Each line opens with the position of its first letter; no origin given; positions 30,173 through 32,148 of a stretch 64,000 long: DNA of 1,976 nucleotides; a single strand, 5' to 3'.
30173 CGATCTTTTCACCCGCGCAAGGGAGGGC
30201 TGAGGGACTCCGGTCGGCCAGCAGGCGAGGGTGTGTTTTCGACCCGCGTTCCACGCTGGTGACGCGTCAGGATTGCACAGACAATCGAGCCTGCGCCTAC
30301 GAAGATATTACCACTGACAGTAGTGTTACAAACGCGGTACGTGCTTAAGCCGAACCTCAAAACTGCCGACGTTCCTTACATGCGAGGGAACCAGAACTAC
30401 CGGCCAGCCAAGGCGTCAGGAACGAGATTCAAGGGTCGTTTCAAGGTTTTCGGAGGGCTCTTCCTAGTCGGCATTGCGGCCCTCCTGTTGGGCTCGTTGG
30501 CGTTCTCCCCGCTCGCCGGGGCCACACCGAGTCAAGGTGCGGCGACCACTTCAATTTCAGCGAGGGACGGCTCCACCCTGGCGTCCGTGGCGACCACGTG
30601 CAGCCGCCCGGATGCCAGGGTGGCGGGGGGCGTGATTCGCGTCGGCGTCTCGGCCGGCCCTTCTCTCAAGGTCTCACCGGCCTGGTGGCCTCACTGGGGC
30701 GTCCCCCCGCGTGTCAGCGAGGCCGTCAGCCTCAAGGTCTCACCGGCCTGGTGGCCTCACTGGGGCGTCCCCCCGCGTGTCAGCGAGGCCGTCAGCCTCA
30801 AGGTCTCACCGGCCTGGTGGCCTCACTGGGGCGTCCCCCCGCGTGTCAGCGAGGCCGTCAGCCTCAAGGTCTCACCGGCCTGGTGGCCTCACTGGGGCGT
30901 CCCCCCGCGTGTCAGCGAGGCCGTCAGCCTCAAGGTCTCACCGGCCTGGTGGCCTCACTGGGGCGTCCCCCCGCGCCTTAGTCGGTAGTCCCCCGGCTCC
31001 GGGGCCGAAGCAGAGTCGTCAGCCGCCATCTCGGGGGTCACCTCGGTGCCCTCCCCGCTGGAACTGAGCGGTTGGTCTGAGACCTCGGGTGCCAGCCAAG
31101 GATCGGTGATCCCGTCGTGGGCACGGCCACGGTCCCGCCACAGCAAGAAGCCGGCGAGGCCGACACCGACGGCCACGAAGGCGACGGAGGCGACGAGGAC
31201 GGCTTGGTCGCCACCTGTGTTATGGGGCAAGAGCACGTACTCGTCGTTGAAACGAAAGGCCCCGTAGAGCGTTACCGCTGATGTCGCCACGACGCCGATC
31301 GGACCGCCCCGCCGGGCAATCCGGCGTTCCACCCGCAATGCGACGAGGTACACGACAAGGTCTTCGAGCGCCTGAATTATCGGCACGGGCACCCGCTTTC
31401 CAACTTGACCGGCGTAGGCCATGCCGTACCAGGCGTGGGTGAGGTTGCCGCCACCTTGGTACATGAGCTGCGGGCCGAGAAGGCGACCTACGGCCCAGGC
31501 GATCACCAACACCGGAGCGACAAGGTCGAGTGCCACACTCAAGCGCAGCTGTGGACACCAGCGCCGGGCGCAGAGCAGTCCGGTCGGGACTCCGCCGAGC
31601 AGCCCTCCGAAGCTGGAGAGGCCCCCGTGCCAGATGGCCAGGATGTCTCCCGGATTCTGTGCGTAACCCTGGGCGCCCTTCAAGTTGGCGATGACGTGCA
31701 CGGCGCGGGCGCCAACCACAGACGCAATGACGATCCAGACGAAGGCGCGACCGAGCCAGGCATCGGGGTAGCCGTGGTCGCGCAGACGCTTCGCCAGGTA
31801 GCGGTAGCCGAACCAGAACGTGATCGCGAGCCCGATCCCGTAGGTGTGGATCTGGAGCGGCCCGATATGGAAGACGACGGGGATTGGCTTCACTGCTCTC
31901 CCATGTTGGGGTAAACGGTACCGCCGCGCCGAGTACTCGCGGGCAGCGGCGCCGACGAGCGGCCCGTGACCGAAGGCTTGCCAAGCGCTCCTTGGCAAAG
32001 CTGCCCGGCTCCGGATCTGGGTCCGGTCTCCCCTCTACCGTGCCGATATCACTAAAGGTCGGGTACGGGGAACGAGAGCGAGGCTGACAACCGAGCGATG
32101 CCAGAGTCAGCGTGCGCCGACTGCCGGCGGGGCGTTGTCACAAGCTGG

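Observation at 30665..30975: Perfect 66-bp x 4.7 tandem array encoding a Trp-rich 22-aa repeat and swallowing the lgt stop codon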

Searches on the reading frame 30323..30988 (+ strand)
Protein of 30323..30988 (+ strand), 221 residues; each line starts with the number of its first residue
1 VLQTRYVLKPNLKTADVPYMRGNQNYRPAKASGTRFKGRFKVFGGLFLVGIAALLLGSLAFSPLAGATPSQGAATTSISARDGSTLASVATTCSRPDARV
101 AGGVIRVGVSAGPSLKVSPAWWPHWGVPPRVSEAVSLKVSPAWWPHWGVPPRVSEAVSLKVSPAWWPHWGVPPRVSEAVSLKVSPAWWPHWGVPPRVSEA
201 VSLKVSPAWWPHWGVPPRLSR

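Call 6: search_protein_families(library=pfam, proteins=[window:30323-30988:+], max_evalue=0.01)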
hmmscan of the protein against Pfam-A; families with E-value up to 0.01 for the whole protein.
window:30323-30988:+ (221 aa): 0 families

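Call 8: find_homologous_proteins(query=window:30323-30988:+, max_evalue=0.001)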
Query window:30323-30988:+ (221 aa): 2 proteins with E <= 0.001 among 8000 candidates.
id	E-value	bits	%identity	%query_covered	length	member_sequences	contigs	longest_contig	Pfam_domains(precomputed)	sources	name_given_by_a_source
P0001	2.8e-127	441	100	91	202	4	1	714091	-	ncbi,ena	-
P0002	3.6e-41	159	49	90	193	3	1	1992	-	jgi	-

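Call 11: find_encoding_contigs(protein=P0002, flank=10000)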
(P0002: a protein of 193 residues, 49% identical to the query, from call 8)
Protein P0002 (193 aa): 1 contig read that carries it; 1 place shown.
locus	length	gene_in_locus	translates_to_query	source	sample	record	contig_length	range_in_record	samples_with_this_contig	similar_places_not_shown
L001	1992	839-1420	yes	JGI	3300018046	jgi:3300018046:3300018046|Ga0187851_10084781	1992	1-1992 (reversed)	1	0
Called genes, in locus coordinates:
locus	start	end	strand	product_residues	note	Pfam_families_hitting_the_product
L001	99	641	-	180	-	PF04073:tRNA_edit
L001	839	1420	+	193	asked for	-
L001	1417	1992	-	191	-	?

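Call 12: find_encoding_contigs(protein=P0001, flank=10000)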
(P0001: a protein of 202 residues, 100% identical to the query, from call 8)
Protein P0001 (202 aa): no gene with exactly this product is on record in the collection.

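Call 19: find_related_loci(query=A1, collection=genome_contigs, flank=10000)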
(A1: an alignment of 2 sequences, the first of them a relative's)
Query A1 (202 aa) in genome_contigs; peptide patterns used: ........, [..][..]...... (x = any residue, [..] = any of these).
50 stretches matched a pattern, but none encodes a relative of the query by tblastn (E <= 1e-3).
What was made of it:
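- Tried and rejected: A scan of genome_contigs with peptide patterns from the two-sequence alignment found nothing, because the patterns were too strict (call 19).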

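Call 20: find_related_loci(query=A1, collection=metagenome_contigs, flank=10000)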
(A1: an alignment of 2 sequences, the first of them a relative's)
Query A1 (202 aa) in metagenome_contigs; peptide patterns used: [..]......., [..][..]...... (x = any residue, [..] = any of these).
152 stretches matched a pattern; 1 encode a relative of the query (tblastn E <= 1e-3); 1 distinct loci.
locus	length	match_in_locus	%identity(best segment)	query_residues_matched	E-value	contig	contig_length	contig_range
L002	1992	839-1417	49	1-199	1e-47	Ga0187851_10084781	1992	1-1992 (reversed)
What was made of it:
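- Tried and rejected: The metagenome scan returned only the contig already known (call 20).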

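Call 25: search_protein_representatives(alignment_id=A1)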
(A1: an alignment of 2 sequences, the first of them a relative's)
Query: 2 sequences, 203 profile positions. Proteins with E-value up to 0.001 (for the whole library): 12; up to 1e-10: 4; up to 1e-30: 1. The best 12 are listed.
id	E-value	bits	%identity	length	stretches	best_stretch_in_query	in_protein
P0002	1.4e-102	357.8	-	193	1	1-200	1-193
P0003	2.1e-21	92.8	-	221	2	106-197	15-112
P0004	7.2e-18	81.2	-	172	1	1-156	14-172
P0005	2.2e-11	60.1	-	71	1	4-73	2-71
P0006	8.0e-10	54.9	-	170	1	1-137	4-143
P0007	4.1e-09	52.6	-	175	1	12-177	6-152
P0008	1.9e-07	47.2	-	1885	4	58-198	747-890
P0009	2.4e-07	46.8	-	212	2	92-180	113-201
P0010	4.7e-07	45.9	-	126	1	1-132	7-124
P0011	5.8e-06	42.3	-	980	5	116-190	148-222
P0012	1.1e-05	41.5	-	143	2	92-200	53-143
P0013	1.4e-04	37.8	-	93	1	36-134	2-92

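Call 38: find_homologous_proteins(query=A2, max_evalue=0.001)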
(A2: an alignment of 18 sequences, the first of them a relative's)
Query A2 (18 sequences) (202 aa, profile of the alignment): 23 proteins with E <= 0.001 among 8000 candidates.
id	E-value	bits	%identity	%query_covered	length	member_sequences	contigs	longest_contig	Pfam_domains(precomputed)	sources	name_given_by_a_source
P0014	3.2e-65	237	42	98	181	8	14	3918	-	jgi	jgi:hypothetical protein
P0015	3.2e-57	211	41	87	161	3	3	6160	-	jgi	jgi:hypothetical protein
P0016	1.6e-56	209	35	77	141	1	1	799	-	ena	-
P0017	2.6e-56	208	36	98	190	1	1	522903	-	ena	-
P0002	2.3e-54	202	49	99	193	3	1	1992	-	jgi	-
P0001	3.4e-53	198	100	100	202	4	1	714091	-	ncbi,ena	-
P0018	4.7e-47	178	34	74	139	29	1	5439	-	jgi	jgi:hypothetical protein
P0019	4.9e-47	178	41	71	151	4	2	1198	-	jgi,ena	-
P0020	6.8e-47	177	48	24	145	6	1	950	-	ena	-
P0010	7.6e-46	174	40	65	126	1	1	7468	-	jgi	-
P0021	2.1e-45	172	33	65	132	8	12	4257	-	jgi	jgi:hypothetical protein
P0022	9.6e-45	170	42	65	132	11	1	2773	-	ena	-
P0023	1.4e-35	141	44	26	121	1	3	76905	-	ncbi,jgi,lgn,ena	ncbi:MAG: hypothetical protein ABSG36_06635 [Acidimicrobiales bacterium]|jgi:hypothetical protein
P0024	1.1e-33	134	42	54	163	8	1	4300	-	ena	-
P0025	2.6e-33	133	38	26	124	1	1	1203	-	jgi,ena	jgi:hypothetical protein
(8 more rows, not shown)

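Call 45: list_cluster_members(proteins=[P0001, P0017, P0014])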
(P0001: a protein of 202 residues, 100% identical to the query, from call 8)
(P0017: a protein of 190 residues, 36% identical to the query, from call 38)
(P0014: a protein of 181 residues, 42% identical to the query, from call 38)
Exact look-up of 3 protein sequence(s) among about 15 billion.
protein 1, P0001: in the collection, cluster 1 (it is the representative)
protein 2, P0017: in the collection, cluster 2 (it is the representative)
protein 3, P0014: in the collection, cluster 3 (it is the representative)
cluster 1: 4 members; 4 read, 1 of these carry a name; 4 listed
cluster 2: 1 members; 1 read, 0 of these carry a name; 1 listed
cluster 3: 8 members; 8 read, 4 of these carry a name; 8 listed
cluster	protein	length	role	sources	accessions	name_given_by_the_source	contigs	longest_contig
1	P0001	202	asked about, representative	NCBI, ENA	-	-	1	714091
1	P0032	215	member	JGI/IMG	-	hypothetical protein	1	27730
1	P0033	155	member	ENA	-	-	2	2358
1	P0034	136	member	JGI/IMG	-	-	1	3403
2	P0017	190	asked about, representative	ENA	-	-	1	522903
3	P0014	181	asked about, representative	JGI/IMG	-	hypothetical protein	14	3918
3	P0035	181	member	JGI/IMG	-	hypothetical protein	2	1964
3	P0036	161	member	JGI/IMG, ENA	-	hypothetical protein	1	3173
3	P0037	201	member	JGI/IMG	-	hypothetical protein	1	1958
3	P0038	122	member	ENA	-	-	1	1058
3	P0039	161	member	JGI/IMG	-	-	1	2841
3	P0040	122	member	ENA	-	-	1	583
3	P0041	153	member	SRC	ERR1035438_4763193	-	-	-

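Call 47: predict_structure(alignment_id=A3)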
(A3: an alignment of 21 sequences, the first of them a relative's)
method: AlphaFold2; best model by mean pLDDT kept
length: 202 residues; sequences in the alignment: 21
mean_pLDDT: 55.0   pTM: 0.24
mean pLDDT of the five models: 55.0, 53.4, 51.1, 50.6, 48.2
residues with pLDDT >= 90: 8; 70-90: 17; 50-70: 93; < 50: 84
segments of 3 or more residues with pLDDT < 50: 60-110, 124-129, 143-149, 168-170, 192-202
pLDDT, mean of each block of 10 residues (from residue 1): 64 59 75 91 62 52 47 40 39 41 43 51 48 59 48 61 57 60 62 43 42
secondary structure, 60 per line:
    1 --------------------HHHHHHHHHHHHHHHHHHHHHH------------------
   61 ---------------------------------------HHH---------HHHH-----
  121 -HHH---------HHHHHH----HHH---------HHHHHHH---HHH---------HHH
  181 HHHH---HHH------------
elements in order: H21-42 H112-115 H134-139 H156-162 H178-184
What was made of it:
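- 30380..30523 (+): Predicted Sec-type signal peptide (aa 1-48). It has a basic n-region, a hydrophobic core (aa 21-42) and the sequence SPLAGA|T, which fits an A-x-A signal peptidase I site. AlphaFold predicts a confident helix only at residues 21-42 (call 47).
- On Sec-exported protein with a cleavable signal peptide: The helix at residues 21-42 is confident in AlphaFold (call 47).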

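Call 48: find_encoding_contigs(protein=P0032, flank=10000)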
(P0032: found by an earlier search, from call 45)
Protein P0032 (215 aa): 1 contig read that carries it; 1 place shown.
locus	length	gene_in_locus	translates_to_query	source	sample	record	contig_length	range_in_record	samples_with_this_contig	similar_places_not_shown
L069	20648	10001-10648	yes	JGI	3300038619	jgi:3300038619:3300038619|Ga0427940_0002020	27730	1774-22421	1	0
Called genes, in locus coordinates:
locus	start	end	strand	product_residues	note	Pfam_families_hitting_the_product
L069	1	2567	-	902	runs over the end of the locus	PF13506:Glyco_transf_21 (faint), PF00535:Glycos_transf_2, PF10111:Glyco_tranf_2_2, PF13641:Glyco_tranf_2_3 (weak), PF13632:Glyco_trans_2_3 (faint), PF00535:Glycos_transf_2, PF13641:Glyco_tranf_2_3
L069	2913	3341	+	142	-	PF13302:Acetyltransf_3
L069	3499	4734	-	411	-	PF00877:NLPC_P60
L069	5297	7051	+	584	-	PF02687:FtsX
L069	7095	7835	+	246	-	PF00005:ABC_tran, PF13304:AAA_21 (faint)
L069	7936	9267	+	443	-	PF03773:ArsP_1, PF04945:YHS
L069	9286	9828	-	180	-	PF04073:tRNA_edit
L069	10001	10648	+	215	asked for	-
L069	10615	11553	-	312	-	PF01790:LGT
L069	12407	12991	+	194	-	PF02632:BioY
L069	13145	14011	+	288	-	PF01906:YbjQ_1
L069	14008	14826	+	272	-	PF01906:YbjQ_1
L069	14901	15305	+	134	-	-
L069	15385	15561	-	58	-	-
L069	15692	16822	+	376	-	PF02746:MR_MLE_N, PF13378:MR_MLE_C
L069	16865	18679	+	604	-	PF00496:SBP_bac_5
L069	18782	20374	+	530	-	PF07969:Amidohydro_3, PF01979:Amidohydro_1 (faint), PF07969:Amidohydro_3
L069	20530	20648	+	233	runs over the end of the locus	PF00392:GntR, PF07729:FCD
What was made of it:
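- On Multi-core RiPP precursor: The neighbours in the window and L069 are GT2, acetyltransferase, NlpC/P60, FtsX/ABC, ArsP-YHS permease, YbaK-like, Lgt, BioY and YbjQ (call 48).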

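Call 49: find_encoding_contigs(protein=P0034, flank=5000)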
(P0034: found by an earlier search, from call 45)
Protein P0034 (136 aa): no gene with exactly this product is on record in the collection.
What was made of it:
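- Tried and rejected: An exact look-up of P0001 and P0034 found no encoding contig on record (calls 12, 49).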

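Call 51: find_encoding_contigs(protein=P0033, flank=5000)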
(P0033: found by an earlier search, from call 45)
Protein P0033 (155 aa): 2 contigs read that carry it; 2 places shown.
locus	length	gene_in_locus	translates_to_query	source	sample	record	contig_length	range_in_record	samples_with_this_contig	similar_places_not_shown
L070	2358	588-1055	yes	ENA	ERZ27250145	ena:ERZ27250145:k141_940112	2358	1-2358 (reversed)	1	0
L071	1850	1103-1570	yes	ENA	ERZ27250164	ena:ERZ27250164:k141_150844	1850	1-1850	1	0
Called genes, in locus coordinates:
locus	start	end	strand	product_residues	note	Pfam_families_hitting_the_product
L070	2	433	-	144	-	?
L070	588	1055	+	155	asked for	-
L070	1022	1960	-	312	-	PF01790:LGT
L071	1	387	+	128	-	?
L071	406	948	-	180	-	PF04073:tRNA_edit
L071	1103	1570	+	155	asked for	-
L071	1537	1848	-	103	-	?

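Call 56: search_solved_structures(query=A3, max_evalue=1)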
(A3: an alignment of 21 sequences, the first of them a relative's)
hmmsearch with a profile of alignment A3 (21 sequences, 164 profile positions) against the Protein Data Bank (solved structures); distinct sequences matched with E-value up to 1: 0.
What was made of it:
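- On Pfam CW_binding_1 or any described repeat/domain family: A PDB profile search gives 0 hits at E<=1 (call 56).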

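Call 57: search_protein_families(library=ncbifam, proteins=[P0001, P0002, P0014, P0017, P0024], max_evalue=1)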
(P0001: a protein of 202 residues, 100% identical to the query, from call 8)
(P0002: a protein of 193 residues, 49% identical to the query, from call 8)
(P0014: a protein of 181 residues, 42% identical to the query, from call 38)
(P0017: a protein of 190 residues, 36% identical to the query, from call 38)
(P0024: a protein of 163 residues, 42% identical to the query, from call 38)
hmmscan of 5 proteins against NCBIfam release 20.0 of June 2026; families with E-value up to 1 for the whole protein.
P0001 (202 aa): 0 families

P0002 (193 aa): 1 family
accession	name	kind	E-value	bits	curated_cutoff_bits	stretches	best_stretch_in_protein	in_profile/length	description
TIGR03053.1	PS_I_psaM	equivalog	0.49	10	22.85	1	23-41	6-24/29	photosystem I reaction center subunit XII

P0014 (181 aa): 0 families

P0017 (190 aa): 1 family
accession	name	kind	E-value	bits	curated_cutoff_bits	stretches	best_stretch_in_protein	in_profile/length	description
TIGR04174.1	IPTL_CTERM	subfamily_domain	0.00063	20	20.5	1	154-168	1-15/27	IPTL-CTERM sorting domain-containing protein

P0024 (163 aa): 0 families
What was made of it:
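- On Pfam CW_binding_1 or any described repeat/domain family: NCBIfam gives nothing above its cut-off (call 57).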

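Call 77: predict_structure(alignment_id=A5)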
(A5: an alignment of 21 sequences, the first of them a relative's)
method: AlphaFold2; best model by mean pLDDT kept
length: 181 residues; sequences in the alignment: 21
mean_pLDDT: 48.8   pTM: 0.20
mean pLDDT of the five models: 48.8, 48.0, 47.3, 45.4, 44.1
residues with pLDDT >= 90: 0; 70-90: 24; 50-70: 25; < 50: 132
segments of 3 or more residues with pLDDT < 50: 51-181
pLDDT, mean of each block of 10 residues (from residue 1): 68 63 80 77 54 46 41 39 40 46 45 43 39 38 41 40 40 42 40
secondary structure, 60 per line:
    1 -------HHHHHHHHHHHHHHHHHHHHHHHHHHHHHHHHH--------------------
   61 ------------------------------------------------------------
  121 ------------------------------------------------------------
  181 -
elements in order: H8-40
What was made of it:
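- Closest known: Cell-wall / choline-binding repeats. Different: No beta-hairpin solenoid is predicted (calls 47, 77).
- The only confident AlphaFold element is the N-terminal hydrophobic helix (calls 47, 77). Disorder: both models give pLDDT below 50 and little or no secondary structure over the repeats (calls 47, 77). The mature region is predicted to be unstructured (calls 47, 77).
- Tried and rejected: Both gave low confidence (pLDDT 55 and 48.8; calls 47, 77), so no fold search was run because it would be meaningless.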

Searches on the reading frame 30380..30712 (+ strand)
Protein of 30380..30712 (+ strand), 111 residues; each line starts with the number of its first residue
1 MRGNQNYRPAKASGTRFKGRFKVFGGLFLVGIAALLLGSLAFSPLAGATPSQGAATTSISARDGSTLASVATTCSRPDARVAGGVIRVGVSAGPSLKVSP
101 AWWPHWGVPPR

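Call 80: find_homologous_proteins(query=A6, max_evalue=0.001)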
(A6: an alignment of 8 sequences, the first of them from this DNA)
Query A6 (8 sequences) (111 aa, profile of the alignment): 24 proteins with E <= 0.001 among 8000 candidates.
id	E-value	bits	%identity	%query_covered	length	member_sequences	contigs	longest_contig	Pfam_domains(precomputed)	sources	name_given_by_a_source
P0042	1.1e-51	192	43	89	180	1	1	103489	-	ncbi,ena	-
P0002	4.0e-48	180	56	98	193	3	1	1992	-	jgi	-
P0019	5.9e-48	180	45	89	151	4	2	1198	-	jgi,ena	-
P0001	8.8e-47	176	100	100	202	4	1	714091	-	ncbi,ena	-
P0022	9.7e-45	169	43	98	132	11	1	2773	-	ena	-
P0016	5.0e-39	151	31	98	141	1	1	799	-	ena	-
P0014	9.9e-38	147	39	98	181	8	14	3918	-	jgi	jgi:hypothetical protein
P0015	4.0e-37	145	38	98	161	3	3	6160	-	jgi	jgi:hypothetical protein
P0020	2.1e-35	139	36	100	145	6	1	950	-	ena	-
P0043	9.3e-35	137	35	89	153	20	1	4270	-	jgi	jgi:hypothetical protein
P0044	1.2e-34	137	36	89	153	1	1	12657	-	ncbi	-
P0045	1.9e-34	136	34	98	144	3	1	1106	-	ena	-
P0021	3.3e-32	129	35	67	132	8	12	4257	-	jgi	jgi:hypothetical protein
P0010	5.0e-32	128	38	98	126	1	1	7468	-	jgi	-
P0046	2.5e-31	126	33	59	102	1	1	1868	-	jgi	-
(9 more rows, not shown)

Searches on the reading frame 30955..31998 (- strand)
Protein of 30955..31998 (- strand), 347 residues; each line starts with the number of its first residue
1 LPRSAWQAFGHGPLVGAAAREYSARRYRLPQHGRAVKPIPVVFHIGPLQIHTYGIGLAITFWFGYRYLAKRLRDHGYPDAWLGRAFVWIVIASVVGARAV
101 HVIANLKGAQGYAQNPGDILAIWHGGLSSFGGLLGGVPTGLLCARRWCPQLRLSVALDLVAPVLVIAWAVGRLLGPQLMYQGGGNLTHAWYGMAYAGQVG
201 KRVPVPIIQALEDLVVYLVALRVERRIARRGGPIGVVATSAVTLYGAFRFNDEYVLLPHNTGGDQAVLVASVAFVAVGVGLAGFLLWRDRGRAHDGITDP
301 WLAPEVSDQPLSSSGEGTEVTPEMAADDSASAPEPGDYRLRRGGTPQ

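Call 6: search_protein_families(library=pfam, proteins=[window:30955-31998:-], max_evalue=0.01)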
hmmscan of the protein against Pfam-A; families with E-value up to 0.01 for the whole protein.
window:30955-31998:- (347 aa): 1 family
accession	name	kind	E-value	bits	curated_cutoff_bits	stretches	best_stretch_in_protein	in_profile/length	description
PF01790.23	LGT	-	1.6e-31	109.9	24.9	1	40-280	1-236/240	Prolipoprotein diacylglyceryl transferase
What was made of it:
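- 30955..31893 (-): lgt (prolipoprotein diacylglyceryl transferase, 312 aa as called by JGI). Its stop, TGA at 30955-30957, is the antisense of the CCT|CAC Pro-His junction of the last motif. Pfam PF01790 matches (call 6).
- Checked: The Lgt ORF (PF01790, E 1.6e-31, call 6) stops at TGA = 30955-30957, inside the fifth partial unit.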
